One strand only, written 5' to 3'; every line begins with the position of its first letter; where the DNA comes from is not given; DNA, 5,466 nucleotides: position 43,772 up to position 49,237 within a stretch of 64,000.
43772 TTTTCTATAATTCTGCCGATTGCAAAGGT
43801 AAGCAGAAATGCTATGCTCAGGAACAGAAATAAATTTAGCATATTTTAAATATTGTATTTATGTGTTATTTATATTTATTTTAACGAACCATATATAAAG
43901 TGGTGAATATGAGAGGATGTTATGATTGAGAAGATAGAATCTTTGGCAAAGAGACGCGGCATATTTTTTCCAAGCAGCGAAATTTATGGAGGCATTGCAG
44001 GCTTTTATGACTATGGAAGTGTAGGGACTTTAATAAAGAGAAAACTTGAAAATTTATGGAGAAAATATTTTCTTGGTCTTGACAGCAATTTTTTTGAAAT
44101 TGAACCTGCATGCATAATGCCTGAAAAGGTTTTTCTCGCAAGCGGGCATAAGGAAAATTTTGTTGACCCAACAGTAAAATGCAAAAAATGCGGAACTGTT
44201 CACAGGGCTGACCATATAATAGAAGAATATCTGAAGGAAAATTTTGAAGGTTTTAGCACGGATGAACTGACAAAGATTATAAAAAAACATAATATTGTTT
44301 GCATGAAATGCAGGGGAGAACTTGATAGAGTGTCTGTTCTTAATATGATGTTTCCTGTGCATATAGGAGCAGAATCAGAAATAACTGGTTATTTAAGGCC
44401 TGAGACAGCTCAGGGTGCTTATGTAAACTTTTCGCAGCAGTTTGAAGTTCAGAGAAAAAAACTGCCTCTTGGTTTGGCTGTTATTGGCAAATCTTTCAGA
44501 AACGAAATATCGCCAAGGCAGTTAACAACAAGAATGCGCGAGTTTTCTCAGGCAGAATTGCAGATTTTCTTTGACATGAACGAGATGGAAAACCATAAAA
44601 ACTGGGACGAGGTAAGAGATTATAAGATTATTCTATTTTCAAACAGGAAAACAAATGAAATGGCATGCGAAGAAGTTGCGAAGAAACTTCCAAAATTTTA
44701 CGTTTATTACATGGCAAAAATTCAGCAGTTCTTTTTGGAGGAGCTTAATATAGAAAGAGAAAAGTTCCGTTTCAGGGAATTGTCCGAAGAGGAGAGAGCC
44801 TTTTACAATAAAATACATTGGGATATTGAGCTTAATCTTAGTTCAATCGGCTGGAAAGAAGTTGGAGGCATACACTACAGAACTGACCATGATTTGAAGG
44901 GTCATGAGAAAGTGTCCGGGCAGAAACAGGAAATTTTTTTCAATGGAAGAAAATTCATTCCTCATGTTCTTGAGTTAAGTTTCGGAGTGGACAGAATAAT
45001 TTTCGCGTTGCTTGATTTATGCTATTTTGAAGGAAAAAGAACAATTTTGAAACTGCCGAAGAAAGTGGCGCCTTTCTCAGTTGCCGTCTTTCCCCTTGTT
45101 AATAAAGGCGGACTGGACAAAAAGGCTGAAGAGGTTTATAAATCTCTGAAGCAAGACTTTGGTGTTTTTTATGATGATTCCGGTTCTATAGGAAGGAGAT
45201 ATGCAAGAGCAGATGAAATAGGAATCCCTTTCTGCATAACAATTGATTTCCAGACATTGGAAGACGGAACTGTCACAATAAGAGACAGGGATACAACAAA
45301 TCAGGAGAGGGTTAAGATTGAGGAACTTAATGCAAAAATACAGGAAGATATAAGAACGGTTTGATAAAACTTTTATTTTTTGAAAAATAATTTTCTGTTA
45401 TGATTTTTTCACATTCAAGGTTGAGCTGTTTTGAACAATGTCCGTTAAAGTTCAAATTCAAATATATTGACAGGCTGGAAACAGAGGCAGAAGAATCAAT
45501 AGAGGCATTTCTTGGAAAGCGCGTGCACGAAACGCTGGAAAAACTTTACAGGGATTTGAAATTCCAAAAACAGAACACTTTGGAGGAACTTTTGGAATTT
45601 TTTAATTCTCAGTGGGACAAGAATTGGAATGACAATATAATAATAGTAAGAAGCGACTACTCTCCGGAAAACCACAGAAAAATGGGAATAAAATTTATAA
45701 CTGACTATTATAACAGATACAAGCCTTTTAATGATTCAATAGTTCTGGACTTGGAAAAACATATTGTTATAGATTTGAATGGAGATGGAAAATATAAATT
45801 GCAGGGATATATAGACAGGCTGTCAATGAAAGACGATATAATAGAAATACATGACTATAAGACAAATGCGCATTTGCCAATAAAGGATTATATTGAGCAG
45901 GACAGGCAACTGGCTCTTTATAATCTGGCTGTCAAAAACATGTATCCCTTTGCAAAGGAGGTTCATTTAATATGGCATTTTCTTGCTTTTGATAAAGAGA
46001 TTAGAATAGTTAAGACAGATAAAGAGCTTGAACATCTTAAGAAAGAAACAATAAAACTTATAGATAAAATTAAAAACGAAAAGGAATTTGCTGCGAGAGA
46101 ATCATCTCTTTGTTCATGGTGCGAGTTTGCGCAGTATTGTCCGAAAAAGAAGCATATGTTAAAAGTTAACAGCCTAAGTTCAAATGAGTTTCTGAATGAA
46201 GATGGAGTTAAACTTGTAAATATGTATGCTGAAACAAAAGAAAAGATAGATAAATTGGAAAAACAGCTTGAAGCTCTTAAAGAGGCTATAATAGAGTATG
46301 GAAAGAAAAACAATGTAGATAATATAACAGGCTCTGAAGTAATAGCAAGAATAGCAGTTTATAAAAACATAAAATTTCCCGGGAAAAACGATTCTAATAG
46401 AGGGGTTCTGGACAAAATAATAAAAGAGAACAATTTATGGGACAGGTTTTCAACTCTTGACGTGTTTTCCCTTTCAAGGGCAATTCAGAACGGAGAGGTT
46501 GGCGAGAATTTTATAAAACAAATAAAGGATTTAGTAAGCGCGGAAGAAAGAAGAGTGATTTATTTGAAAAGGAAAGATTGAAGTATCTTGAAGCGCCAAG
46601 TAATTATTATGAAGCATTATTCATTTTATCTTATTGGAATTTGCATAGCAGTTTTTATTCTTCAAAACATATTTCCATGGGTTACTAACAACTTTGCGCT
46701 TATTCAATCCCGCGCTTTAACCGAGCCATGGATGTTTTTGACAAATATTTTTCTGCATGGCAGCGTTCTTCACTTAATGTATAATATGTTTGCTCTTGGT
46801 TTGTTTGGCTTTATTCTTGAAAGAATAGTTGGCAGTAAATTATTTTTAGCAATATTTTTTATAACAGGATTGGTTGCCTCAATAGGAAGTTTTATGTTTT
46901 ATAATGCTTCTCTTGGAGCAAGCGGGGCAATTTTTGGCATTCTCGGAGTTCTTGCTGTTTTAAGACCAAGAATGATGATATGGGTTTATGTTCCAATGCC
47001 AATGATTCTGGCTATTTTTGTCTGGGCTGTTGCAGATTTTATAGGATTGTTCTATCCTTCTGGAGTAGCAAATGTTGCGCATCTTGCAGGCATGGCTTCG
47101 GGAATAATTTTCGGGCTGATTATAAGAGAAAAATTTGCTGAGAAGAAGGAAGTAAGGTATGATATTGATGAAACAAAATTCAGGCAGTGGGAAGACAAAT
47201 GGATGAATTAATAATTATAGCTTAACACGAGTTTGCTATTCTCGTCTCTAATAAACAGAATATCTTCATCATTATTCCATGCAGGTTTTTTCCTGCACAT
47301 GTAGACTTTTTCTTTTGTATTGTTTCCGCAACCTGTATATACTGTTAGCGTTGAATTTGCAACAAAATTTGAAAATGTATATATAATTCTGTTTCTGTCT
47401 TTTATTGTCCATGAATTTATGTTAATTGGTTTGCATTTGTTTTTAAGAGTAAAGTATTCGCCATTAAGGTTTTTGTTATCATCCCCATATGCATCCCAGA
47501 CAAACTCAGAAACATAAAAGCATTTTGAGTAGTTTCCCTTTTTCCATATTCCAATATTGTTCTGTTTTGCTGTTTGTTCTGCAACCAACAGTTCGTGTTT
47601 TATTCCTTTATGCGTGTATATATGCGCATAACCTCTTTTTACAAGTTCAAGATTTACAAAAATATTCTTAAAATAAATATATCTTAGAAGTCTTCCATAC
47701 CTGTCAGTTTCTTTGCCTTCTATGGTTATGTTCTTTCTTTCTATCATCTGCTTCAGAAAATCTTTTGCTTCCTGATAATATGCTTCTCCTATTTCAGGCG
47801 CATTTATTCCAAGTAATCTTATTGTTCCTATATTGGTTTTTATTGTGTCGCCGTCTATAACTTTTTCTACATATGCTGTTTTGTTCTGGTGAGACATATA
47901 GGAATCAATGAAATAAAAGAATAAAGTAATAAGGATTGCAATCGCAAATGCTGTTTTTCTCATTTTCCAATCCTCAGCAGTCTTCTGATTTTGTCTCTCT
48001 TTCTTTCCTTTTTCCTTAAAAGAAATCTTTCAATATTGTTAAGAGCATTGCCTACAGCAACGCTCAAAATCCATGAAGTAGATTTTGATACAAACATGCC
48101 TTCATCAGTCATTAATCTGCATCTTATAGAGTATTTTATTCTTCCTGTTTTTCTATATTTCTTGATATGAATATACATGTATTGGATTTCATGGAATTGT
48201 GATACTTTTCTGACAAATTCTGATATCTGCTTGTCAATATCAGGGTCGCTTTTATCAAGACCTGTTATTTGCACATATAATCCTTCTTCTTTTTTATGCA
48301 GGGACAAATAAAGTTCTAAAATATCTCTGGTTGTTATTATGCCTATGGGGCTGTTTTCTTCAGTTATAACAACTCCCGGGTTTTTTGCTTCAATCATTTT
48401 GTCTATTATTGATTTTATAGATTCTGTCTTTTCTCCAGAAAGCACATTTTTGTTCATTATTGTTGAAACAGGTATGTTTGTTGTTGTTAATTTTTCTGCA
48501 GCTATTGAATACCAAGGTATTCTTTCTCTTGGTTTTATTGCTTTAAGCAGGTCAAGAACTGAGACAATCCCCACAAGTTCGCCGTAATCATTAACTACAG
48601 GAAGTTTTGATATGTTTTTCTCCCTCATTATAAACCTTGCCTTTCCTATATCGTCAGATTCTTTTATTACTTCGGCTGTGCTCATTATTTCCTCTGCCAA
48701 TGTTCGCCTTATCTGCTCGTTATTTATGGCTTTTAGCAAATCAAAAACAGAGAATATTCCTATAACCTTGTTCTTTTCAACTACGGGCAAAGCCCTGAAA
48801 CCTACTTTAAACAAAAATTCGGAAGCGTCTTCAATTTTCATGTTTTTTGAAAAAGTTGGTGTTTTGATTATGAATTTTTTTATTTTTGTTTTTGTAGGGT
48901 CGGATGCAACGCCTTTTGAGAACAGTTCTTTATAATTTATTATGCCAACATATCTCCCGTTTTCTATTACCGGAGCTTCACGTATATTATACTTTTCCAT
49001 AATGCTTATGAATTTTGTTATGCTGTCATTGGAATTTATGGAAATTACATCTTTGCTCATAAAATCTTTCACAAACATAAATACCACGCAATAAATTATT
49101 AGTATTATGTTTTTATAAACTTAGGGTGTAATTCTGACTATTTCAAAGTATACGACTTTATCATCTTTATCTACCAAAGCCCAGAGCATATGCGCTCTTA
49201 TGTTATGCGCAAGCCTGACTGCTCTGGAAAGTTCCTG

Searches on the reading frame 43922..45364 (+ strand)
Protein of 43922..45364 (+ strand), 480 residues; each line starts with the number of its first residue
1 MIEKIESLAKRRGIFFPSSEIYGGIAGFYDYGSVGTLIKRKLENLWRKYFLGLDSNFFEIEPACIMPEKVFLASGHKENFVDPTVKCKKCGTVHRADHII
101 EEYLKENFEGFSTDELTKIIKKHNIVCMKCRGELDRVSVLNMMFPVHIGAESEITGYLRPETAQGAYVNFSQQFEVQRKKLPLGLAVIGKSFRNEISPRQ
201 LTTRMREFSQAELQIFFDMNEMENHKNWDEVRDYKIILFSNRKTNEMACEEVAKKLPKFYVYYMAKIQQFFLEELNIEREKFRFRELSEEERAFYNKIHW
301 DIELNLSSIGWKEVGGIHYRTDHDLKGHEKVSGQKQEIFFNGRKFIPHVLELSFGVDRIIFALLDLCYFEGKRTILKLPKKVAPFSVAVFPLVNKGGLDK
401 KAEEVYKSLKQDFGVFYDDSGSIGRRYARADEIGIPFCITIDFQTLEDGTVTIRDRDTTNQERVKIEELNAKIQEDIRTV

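Call 75: search_protein_families(library=pfam, proteins=[window:43922-45364:+], max_evalue=0.00001)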
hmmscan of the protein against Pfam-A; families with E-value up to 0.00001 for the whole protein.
window:43922-45364:+ (480 aa): 2 families
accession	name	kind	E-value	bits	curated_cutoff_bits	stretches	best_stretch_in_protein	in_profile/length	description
PF03129.25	HGTP_anticodon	-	6.4e-25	87.6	21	1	387-475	2-93/94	Anticodon binding domain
PF00587.30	tRNA-synt_2b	-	9e-08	32.8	29.3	1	157-234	12-83/179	tRNA synthetase class II core domain (G, H, P, S and T)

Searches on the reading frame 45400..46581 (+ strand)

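Call 75: search_protein_families(library=pfam, proteins=[window:45400-46581:+], max_evalue=0.00001)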
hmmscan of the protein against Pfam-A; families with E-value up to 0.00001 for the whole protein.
window:45400-46581:+ (393 aa): 1 family
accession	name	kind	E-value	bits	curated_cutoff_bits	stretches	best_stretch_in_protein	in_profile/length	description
PF12705.13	PDDEXK_1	-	8.6e-34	118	22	1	3-248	2-247/247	PD-(D/E)XK nuclease superfamily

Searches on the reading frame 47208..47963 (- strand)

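Call 75: search_protein_families(library=pfam, proteins=[window:47208-47963:-], max_evalue=0.00001)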
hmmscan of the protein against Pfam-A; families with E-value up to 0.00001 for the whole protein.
window:47208-47963:- (251 aa): 2 families
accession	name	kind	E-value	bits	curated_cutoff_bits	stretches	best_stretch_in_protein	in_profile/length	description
PF00565.23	SNase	-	1.3e-22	80.7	21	1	47-141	1-106/107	Staphylococcal nuclease homologue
PF00932.25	LTD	-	1.1e-07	32.7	34.3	1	161-251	20-107/109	Lamin Tail Domain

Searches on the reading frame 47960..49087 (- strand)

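Call 75: search_protein_families(library=pfam, proteins=[window:47960-49087:-], max_evalue=0.00001)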
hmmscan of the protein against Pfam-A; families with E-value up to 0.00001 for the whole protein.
window:47960-49087:- (375 aa): 1 family
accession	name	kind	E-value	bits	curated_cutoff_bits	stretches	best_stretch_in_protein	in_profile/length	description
PF00571.33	CBS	-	1.1e-47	160.6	24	4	132-185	2-56/57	CBS domain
